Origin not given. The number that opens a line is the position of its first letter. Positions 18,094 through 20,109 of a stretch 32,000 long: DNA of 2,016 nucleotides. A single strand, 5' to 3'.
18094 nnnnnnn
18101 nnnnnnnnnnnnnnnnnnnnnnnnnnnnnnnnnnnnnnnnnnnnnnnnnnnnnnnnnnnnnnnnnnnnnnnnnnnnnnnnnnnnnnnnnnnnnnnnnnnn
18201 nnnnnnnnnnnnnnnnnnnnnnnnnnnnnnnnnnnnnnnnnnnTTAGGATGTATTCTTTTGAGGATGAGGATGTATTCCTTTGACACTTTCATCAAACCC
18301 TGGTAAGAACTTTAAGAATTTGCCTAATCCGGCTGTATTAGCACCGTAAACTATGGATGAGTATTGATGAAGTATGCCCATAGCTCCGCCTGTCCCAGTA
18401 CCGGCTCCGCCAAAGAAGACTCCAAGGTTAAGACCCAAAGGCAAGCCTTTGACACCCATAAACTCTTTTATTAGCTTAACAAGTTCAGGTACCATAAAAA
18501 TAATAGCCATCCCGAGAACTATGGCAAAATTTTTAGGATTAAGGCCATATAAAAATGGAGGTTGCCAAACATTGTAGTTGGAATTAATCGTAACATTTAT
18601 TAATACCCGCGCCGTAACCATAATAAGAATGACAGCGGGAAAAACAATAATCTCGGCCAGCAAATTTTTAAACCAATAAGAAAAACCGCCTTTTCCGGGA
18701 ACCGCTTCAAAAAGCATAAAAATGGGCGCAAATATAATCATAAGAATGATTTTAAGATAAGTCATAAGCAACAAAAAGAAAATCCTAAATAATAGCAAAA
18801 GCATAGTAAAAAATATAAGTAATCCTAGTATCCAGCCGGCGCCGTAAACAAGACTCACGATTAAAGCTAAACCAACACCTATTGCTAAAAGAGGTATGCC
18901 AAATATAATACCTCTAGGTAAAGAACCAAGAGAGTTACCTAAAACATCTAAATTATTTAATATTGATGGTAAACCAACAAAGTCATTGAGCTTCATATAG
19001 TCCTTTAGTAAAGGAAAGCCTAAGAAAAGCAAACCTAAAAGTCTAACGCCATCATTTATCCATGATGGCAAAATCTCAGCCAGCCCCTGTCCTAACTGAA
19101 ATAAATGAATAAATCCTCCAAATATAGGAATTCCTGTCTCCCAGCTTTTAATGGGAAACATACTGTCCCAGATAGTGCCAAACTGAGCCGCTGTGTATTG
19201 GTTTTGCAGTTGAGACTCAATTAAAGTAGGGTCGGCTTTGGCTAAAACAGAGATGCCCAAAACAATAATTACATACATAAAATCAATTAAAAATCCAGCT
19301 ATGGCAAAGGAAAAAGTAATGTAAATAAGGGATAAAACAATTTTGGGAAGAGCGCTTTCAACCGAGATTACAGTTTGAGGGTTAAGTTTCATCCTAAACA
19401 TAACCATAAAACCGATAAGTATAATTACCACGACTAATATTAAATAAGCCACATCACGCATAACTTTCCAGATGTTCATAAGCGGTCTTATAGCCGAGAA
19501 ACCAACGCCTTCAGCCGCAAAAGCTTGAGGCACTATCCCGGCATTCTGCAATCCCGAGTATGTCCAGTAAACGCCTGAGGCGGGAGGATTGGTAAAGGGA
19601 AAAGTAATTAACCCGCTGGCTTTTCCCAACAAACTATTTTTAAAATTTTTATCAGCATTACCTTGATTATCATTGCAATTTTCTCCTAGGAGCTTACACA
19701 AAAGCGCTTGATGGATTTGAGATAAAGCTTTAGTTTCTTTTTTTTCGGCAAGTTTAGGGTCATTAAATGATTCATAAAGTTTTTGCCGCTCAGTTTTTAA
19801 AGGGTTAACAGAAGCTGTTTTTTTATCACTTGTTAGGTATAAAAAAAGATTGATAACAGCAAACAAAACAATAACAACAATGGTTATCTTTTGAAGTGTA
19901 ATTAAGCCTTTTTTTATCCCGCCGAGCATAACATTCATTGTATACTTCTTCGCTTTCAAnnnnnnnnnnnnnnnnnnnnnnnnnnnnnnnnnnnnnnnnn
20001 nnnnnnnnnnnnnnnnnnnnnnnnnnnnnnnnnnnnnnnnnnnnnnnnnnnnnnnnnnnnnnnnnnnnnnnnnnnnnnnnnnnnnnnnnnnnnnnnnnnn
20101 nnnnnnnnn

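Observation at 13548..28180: T4SS-like pilin / VirB6 / cell-wall-hydrolase island with no VirB4/VirD4, organised around a Clp-type ATPase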

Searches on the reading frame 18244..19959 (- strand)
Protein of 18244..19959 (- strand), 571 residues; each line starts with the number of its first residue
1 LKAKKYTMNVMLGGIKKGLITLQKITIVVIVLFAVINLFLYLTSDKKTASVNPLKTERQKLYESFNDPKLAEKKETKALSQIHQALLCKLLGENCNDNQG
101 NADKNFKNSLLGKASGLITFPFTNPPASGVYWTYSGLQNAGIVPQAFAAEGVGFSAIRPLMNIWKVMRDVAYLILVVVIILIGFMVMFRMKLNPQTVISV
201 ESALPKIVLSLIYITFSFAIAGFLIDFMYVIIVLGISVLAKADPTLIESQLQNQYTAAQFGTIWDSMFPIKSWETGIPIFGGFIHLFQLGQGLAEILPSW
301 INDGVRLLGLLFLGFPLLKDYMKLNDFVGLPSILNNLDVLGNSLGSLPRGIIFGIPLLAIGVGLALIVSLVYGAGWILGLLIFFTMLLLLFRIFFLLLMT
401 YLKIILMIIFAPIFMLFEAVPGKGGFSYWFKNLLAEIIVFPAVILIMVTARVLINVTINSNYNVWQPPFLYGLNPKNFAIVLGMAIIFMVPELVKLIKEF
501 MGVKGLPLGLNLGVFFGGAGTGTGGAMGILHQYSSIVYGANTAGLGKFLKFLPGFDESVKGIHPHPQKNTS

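Call 4: search_protein_families(library=pfam, proteins=[window:18244-19959:-], max_evalue=0.1)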
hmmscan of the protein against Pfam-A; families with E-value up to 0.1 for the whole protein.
window:18244-19959:- (571 aa): 0 families

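Call 6: search_protein_families(library=ncbifam, proteins=[window:18244-19959:-], max_evalue=0.1)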
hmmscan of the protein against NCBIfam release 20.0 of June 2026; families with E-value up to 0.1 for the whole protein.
window:18244-19959:- (571 aa): 1 family
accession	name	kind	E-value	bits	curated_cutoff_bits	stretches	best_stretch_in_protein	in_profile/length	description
NF008874.0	PRK11910.1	equivalog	0.096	11.1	680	0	25-109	8-92/615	amidase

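Call 7: find_encoding_contigs(protein=window:18244-19959:-, flank=10000, max_places=10)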
Protein window:18244-19959:- (571 aa): no gene with exactly this product is on record in the collection.

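Call 9: find_homologous_proteins(query=window:18244-19959:-)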
Query window:18244-19959:- (571 aa): 559 proteins with E <= 0.001 among 8000 candidates; the best 120 are listed.
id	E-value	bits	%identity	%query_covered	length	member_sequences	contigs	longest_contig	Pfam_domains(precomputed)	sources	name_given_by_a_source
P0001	0.0e+0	1226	100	99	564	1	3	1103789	-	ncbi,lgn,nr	ncbi:MAG: hypothetical protein HYW86_01185 [Candidatus Roizmanbacteria bacterium]|nr:MAG: hypothetic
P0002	1.3e-185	636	57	90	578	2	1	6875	-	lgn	-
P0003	3.8e-177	608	53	95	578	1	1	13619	-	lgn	-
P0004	3.1e-169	582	50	97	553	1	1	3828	-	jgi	jgi:hypothetical protein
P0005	1.0e-167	577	54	88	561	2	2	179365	-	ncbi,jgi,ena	-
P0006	5.4e-166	572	50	94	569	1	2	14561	-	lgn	-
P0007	2.6e-147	510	45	96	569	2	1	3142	-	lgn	-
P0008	1.5e-144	501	47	93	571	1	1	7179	-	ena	-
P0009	5.0e-144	499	47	91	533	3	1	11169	-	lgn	-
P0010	6.6e-144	499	46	88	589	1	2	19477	-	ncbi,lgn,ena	-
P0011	7.6e-142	492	47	84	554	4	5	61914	-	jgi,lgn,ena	jgi:hypothetical protein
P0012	2.0e-141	490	45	97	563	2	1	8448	-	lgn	-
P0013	2.1e-141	490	47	92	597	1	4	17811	-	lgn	-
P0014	2.2e-141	490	47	92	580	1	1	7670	-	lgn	-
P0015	3.0e-140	487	46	92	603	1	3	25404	-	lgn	-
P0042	1.8e-128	448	44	87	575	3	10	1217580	-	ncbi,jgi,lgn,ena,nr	ncbi:hypothetical protein A2446_02600 [Candidatus Roizmanbacteria bacterium RIFOXYC2_FULL_38_9]|nr:M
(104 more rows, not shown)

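Call 14: search_protein_families(library=pfam, alignment_id=A1, max_evalue=1)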
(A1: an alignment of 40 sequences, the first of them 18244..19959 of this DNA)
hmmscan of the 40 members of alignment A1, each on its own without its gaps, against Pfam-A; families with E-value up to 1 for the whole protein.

A. member 1, window:18244-19959:- (571 aa): 0 families

B. families by the number of members that match (of 40 scanned): 14 families
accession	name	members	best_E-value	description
PF00372.24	Hemocyanin_M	1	0.0015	Hemocyanin, copper containing domain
PF19885.4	DUF6358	1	0.025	Family of unknown function (DUF6358)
PF19901.4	DUF6374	1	0.082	Family of unknown function (DUF6374)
PF17924.6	TetR_C_19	1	0.093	Tetracyclin repressor-like, C-terminal domain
PF16320.10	Ribosomal_L12_N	1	0.11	Ribosomal protein L7/L12 dimerisation domain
PF19953.4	EACC1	1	0.12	Effector Associated Constant Component 1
PF02706.20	Wzz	1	0.13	Chain length determinant protein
PF07403.16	DUF1505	1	0.14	Protein of unknown function (DUF1505)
PF08238.18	Sel1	1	0.18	Sel1 repeat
PF19962.4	EAD9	1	0.19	Effector-associated domain 9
PF12693.12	GspL_C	1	0.2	GspL periplasmic domain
PF20156.4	Maf_C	1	0.26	Flagellin glycosyltransferase Maf helical bundle domain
PF17359.7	DUF5385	1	0.32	Family of unknown function (DUF5385)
PF15674.10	CCDC23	1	0.34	Coiled-coil domain-containing protein 23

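Call 27: find_encoding_contigs(protein=P0042, flank=10000, max_places=3)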
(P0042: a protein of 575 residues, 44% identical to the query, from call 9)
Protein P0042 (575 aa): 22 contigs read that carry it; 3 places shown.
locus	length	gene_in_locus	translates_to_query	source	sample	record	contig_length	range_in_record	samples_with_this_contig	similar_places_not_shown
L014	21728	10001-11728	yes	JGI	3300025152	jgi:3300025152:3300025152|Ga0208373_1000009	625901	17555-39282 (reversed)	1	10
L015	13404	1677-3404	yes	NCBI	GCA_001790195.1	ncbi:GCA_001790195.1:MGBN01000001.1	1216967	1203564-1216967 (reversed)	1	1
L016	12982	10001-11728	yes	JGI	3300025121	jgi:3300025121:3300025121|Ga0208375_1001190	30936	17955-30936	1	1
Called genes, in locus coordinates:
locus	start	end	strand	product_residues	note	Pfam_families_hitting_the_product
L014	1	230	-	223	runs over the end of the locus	-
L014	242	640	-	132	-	PF03479:PCC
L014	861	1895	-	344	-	PF02463:SMC_N, PF13175:AAA_15, PF13476:AAA_23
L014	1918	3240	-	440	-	PF00696:AA_kinase, PF13489:Methyltransf_23, PF07021:MetW (weak), PF08241:Methyltransf_11, PF08242:Methyltransf_12, PF13649:Methyltransf_25, PF13847:Methyltransf_31 (weak)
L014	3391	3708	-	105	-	PF18895:T4SS_pilin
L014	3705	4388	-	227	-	-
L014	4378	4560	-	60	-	-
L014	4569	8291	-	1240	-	PF02861:Clp_N, PF23569:NBD_SMAX1 (weak), PF00004:AAA, PF17871:AAA_lid_9, PF00004:AAA, PF07724:AAA_2, PF07728:AAA_5, PF10431:ClpB_D2-small, +6 more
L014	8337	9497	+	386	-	PF13529:Peptidase_C39_2 (weak)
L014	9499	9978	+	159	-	-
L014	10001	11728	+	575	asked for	-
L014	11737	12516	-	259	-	-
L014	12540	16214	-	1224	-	-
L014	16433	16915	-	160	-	PF07650:KH_2 (weak), PF13083:KH_KhpA-B, PF01424:R3H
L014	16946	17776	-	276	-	PF02096:60KD_IMP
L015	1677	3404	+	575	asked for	-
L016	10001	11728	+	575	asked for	-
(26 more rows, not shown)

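Call 28: find_encoding_contigs(protein=P0005, flank=10000, max_places=2)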
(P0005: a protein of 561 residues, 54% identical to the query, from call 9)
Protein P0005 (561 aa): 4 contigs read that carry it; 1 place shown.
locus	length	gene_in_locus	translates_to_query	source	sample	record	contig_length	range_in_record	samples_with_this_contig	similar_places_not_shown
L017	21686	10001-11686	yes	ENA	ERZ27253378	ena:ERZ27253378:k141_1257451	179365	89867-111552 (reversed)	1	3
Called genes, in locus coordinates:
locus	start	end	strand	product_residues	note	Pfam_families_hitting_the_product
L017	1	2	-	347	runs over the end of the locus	PF02463:SMC_N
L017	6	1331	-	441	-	PF00696:AA_kinase, PF02353:CMAS (faint), PF07021:MetW (weak), PF13489:Methyltransf_23, PF08241:Methyltransf_11, PF08242:Methyltransf_12, PF13649:Methyltransf_25, PF13847:Methyltransf_31, +1 more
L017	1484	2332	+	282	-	PF00483:NTP_transferase, PF12804:NTP_transf_3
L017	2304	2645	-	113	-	PF18895:T4SS_pilin (weak)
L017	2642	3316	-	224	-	-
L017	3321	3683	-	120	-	-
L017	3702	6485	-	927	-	PF02861:Clp_N, PF23569:NBD_SMAX1 (weak), PF00004:AAA, PF17871:AAA_lid_9, PF00004:AAA (weak), PF07724:AAA_2, PF07728:AAA_5, PF10431:ClpB_D2-small, +7 more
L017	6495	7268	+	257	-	PF13529:Peptidase_C39_2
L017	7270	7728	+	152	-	-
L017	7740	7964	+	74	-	-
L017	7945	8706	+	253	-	PF00561:Abhydrolase_1, PF12146:Hydrolase_4 (weak), PF07819:PGAP1 (weak)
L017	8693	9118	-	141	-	-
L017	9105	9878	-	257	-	-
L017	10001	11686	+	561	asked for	-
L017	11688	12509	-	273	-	PF18895:T4SS_pilin (weak)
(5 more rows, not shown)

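Call 32: predict_structure(alignment_id=A1)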
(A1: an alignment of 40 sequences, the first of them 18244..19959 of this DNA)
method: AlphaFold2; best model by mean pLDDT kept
length: 571 residues; sequences in the alignment: 40
mean_pLDDT: 76.4   pTM: 0.67
mean pLDDT of the five models: 76.4, 74.5, 73.5, 72.4, 71.6
residues with pLDDT >= 90: 129; 70-90: 270; 50-70: 115; < 50: 57
segments of 3 or more residues with pLDDT < 50: 122-124, 132-149, 517-529, 558-571
pLDDT, mean of each block of 10 residues (from residue 1): 80 89 87 85 65 64 71 77 80 70 73 62 49 43 41 81 90 90 81 78 90 92 93 93 88 86 83 65 82 86 86 80 61 56 59 76 85 86 89 92 95 93 90 96 95 84 77 82 92 93 70 49 45 55 65 53 44 40
secondary structure, 60 per line:
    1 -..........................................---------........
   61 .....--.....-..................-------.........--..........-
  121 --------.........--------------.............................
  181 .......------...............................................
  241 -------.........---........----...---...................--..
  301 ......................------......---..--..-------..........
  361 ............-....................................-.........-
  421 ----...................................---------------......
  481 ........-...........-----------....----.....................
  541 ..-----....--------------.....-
elements in order: H2-43 H53-65 H68-72 H74-91 H99-107 H110-119 H129-137 H152-187 H194-240 H248-256 H260-267 H278-296 H299-322 H329-334 H351-372 H374-409 H411-419 H425-459 H475-488 H490-500 H512-515 H520-542 H548-551 H566-570
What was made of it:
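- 18244..19959 (-): C: a 564/571-aa protein with 7 predicted TMs (HYW86_01185). It is a candidate highly divergent VirB6-like channel or platform protein. The AF2 model has pLDDT 76 (call 32).
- On VirB6/TrbL: The AF2 model is helical (call 32).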

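Call 38: fold_search(model_id=the predicted structure, library=pdb)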
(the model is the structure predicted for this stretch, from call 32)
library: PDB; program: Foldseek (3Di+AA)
matches with E <= 10: 112; with E <= 0.001: 0
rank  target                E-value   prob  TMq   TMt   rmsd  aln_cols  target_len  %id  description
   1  9ngy_FP1              1.7e-01  0.47  0.13  0.10  23.9       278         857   15  In situ cryo-EM structure of protochannel (DotA-IcmX) of the Legionella Dot/Icm T4SS machine (released 2025-09-17)
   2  7o3v_F                4.4e-01  0.57  0.19  0.34  14.1       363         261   12  Stalk complex structure (TrwJ/VirB5-TrwI/VirB6) from the fully-assembled R388 type IV secretion system determined by c (released 2022-06-22)
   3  8rtd_L                4.6e-01  0.63  0.18  0.33  14.4       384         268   12  Stalk-Arches-IMC structure from the fully-assembled R388 type IV secretion system determined by cryo-EM. (released 2024-06-19)
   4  8rtd_H                7.3e-01  0.51  0.15  0.34  23.2       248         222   14  Stalk-Arches-IMC structure from the fully-assembled R388 type IV secretion system determined by cryo-EM. (released 2024-06-19)
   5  7vv0_R                8.3e-01  0.11  0.09  0.15  23.1       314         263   15  Cryo-EM structure of pseudoallergen receptor MRGPRX2 complex with PAMP-12, local (released 2021-12-01)
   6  6h2f_F                1.4e+00  0.10  0.12  0.18  37.8       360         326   12  Structure of the pre-pore AhlB of the tripartite alpha-pore forming toxin, AHL, from Aeromonas hydrophila. (released 2019-07-10)
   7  6h2e_Q                1.5e+00  0.13  0.13  0.22  31.1       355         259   12  Structure of the soluble AhlC of the tripartite alpha-pore forming toxin, AHL, from Aeromonas hydrophila. (released 2019-07-10)
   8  7a0g_DDD              1.7e+00  0.13  0.13  0.20  33.8       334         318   11  Structure of the SmhB pore of the tripartite alpha-pore forming toxin, Smh, from Serratia marcescens. (released 2021-03-31)
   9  7a0g_BBB              1.7e+00  0.13  0.13  0.20  35.5       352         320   12  Structure of the SmhB pore of the tripartite alpha-pore forming toxin, Smh, from Serratia marcescens. (released 2021-03-31)
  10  6grj_D                1.7e+00  0.10  0.13  0.19  37.0       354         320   12  Structure of the AhlB pore of the tripartite alpha-pore forming toxin, AHL, from Aeromonas hydrophila. (released 2019-07-03)
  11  7a0g_FFF              1.7e+00  0.08  0.11  0.16  35.5       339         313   12  Structure of the SmhB pore of the tripartite alpha-pore forming toxin, Smh, from Serratia marcescens. (released 2021-03-31)
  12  8wpl_A                1.7e+00  0.03  0.08  0.07  29.8       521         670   12  Cryo-EM structure of the human TRPC1/C4 heteromer (released 2024-10-16)
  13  1bgy_C                1.8e+00  0.06  0.09  0.12  25.4       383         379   16  CYTOCHROME BC1 COMPLEX FROM BOVINE (released 1999-01-06)
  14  6h2f_B                1.9e+00  0.09  0.12  0.18  38.0       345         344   13  Structure of the pre-pore AhlB of the tripartite alpha-pore forming toxin, AHL, from Aeromonas hydrophila. (released 2019-07-10)
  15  6h2f_D                2.2e+00  0.08  0.12  0.18  36.6       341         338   14  Structure of the pre-pore AhlB of the tripartite alpha-pore forming toxin, AHL, from Aeromonas hydrophila. (released 2019-07-10)
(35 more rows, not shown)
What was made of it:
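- Closest known: VirB6/TrwI of the R388 T4SS. Same: Best structural matches to the AF2 model of C (call 38).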

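Call 43: search_protein_representatives(alignment_id=A1)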
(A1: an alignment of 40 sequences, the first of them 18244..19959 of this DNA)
Query: 40 sequences, 569 profile positions. Proteins with E-value up to 0.001 (for the whole library): 3891; up to 1e-10: 3219; up to 1e-30: 2290. The best 150 are listed.
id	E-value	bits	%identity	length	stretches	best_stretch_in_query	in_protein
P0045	6.0e-222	754.8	-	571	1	2-553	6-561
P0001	4.3e-217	738.7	-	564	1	1-531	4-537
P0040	1.4e-215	733.7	-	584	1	1-558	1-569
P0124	3.1e-208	709.5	-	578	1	2-530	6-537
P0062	3.8e-204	696.0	-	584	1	1-537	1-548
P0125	3.7e-198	676.2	-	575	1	2-550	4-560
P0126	1.7e-190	651.0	-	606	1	1-557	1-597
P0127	2.4e-190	650.4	-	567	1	2-538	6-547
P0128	1.0e-189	648.3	-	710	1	27-543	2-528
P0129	3.1e-189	646.7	-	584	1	5-537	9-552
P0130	1.8e-187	640.9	-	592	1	2-541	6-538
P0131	4.4e-187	639.7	-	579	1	4-552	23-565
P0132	1.5e-186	637.9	-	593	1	5-554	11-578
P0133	9.7e-186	635.2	-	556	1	1-534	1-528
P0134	2.6e-185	633.8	-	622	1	1-535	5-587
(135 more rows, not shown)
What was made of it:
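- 18244..19959 (-): The family has 3,891 representatives (call 43).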

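Call 45: find_related_loci(query=A1, collection=genome_contigs, flank=10000)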
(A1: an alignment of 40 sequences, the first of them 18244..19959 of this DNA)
Query A1 (571 aa) in genome_contigs; peptide patterns used: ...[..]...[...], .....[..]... (x = any residue, [..] = any of these).
254 stretches matched a pattern; 231 encode a relative of the query (tblastn E <= 1e-3); the best 80 are kept; 80 distinct loci.
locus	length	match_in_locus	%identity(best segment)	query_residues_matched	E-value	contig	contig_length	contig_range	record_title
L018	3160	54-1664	51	9-547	1e-158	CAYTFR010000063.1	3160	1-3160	MAG TPA_asm: uncultured Gammaproteobacteria bacterium isolate binchicken_co275_500 genome assembly, contig: NODE_68486_l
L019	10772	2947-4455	46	41-541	3e-138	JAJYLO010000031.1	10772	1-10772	MAG: bacterium isolate DBS2-1.bin80 NODE_11753_length_10772_cov_2.997088, whole genome shotgun sequence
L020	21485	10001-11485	44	38-536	6e-138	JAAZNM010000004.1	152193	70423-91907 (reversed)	MAG: Candidatus Roizmanbacteria bacterium isolate AS27yjCOA_175 24167_AS27, whole genome shotgun sequence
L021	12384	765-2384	42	22-561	2e-131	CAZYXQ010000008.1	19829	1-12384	MAG TPA_asm: uncultured Gammaproteobacteria bacterium isolate binchicken_co22_138 genome assembly, contig: NODE_2937_len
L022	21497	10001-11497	46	11-516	4e-131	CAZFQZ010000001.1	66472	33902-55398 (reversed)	MAG TPA_asm: uncultured Gammaproteobacteria bacterium isolate SRP271791_co2_5 genome assembly, contig: NODE_27_length_66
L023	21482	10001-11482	43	11-516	2e-130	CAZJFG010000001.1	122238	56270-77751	MAG TPA_asm: uncultured Gammaproteobacteria bacterium isolate SRP278314_co1_17 genome assembly, contig: NODE_162_length_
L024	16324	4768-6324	44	14-550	1e-129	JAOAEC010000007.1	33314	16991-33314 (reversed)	MAG: Patescibacteria group bacterium isolate SKW25 NODE_7_length_33314_cov_5.803171, whole genome shotgun sequence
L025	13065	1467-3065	44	16-563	1e-127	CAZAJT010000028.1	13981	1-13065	MAG TPA_asm: uncultured Gammaproteobacteria bacterium isolate binchicken_co251_706 genome assembly, contig: NODE_6051_le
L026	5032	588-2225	41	36-569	9e-129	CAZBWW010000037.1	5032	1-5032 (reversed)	MAG TPA_asm: uncultured Candidatus Saccharibacteria bacterium isolate SRP329715_co1_384 genome assembly, contig: NODE_26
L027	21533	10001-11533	43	14-536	2e-124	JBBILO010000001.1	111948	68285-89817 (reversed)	MAG: Candidatus Roizmanbacteria bacterium isolate QNS170220_bin_210 NODE_8_length_111948_cov_5.83856, whole genome shotg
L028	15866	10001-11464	42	37-516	3e-122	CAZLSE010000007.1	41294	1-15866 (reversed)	MAG TPA_asm: uncultured Gammaproteobacteria bacterium isolate binchicken_co37_70 genome assembly, contig: NODE_410_lengt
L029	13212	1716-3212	44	23-516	7e-122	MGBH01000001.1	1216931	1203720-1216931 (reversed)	MAG: Candidatus Roizmanbacteria bacterium RIFOXYA2_FULL_38_14 RIFOXYA2_FULL_OP11_Roizmanbacteria_38_14, whole genome sho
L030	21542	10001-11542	43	23-516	6e-121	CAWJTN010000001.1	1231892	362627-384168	MAG: Candidatus Roizmanbacteria bacterium isolate MFD04408.bin.1.61 genome assembly, contig: contig_30883, whole genome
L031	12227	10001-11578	41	7-533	2e-120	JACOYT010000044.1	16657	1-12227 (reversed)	MAG: Candidatus Roizmanbacteria bacterium isolate NC_groundwater_186_Ag_S-0.1um_43_13 S4_GD2017_2_S1_scaffold_2213, whol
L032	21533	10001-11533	41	23-539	5e-120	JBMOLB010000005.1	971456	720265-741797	MAG: Patescibacteria group bacterium isolate Betzabe_MAG013 MAG013_5, whole genome shotgun sequence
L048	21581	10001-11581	41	21-541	5e-114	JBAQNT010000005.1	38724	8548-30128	MAG: Microgenomates group bacterium isolate MFD12002_ilm_asm_bin4 k127_73684, whole genome shotgun sequence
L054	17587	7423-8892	41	23-516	3e-110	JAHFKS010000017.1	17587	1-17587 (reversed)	MAG: Candidatus Microgenomates bacterium isolate nzgw415 NODE_3013_length_17588_cov_4.205072, whole genome shotgun seque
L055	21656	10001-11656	41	22-571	3e-110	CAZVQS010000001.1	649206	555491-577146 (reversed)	MAG TPA_asm: uncultured Gammaproteobacteria bacterium isolate SRP278314_co2_148 genome assembly, contig: NODE_3_length_6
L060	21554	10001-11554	41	12-515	3e-109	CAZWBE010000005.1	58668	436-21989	MAG TPA_asm: uncultured Gammaproteobacteria bacterium isolate binchicken_co40_4 genome assembly, contig: NODE_469_length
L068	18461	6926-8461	40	15-537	6e-105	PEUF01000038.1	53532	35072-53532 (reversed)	MAG: Candidatus Roizmanbacteria bacterium CG02_land_8_20_14_3_00_36_15 CG02_land_8_20_14_3.00_150_scaffold_59_c, whole g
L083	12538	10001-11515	39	9-522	6e-102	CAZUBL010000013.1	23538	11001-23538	MAG TPA_asm: uncultured Gammaproteobacteria bacterium isolate SRP193661_co1_195 genome assembly, contig: NODE_2236_lengt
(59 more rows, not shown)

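Call 64: search_solved_structures(query=A1, max_evalue=10, show_alignments=2)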
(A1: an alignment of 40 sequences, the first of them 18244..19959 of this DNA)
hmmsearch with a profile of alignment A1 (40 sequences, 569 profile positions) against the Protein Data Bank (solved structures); distinct sequences matched with E-value up to 10: 0.
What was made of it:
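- On VirB6/TrbL: No PDB sequence hit (call 64).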
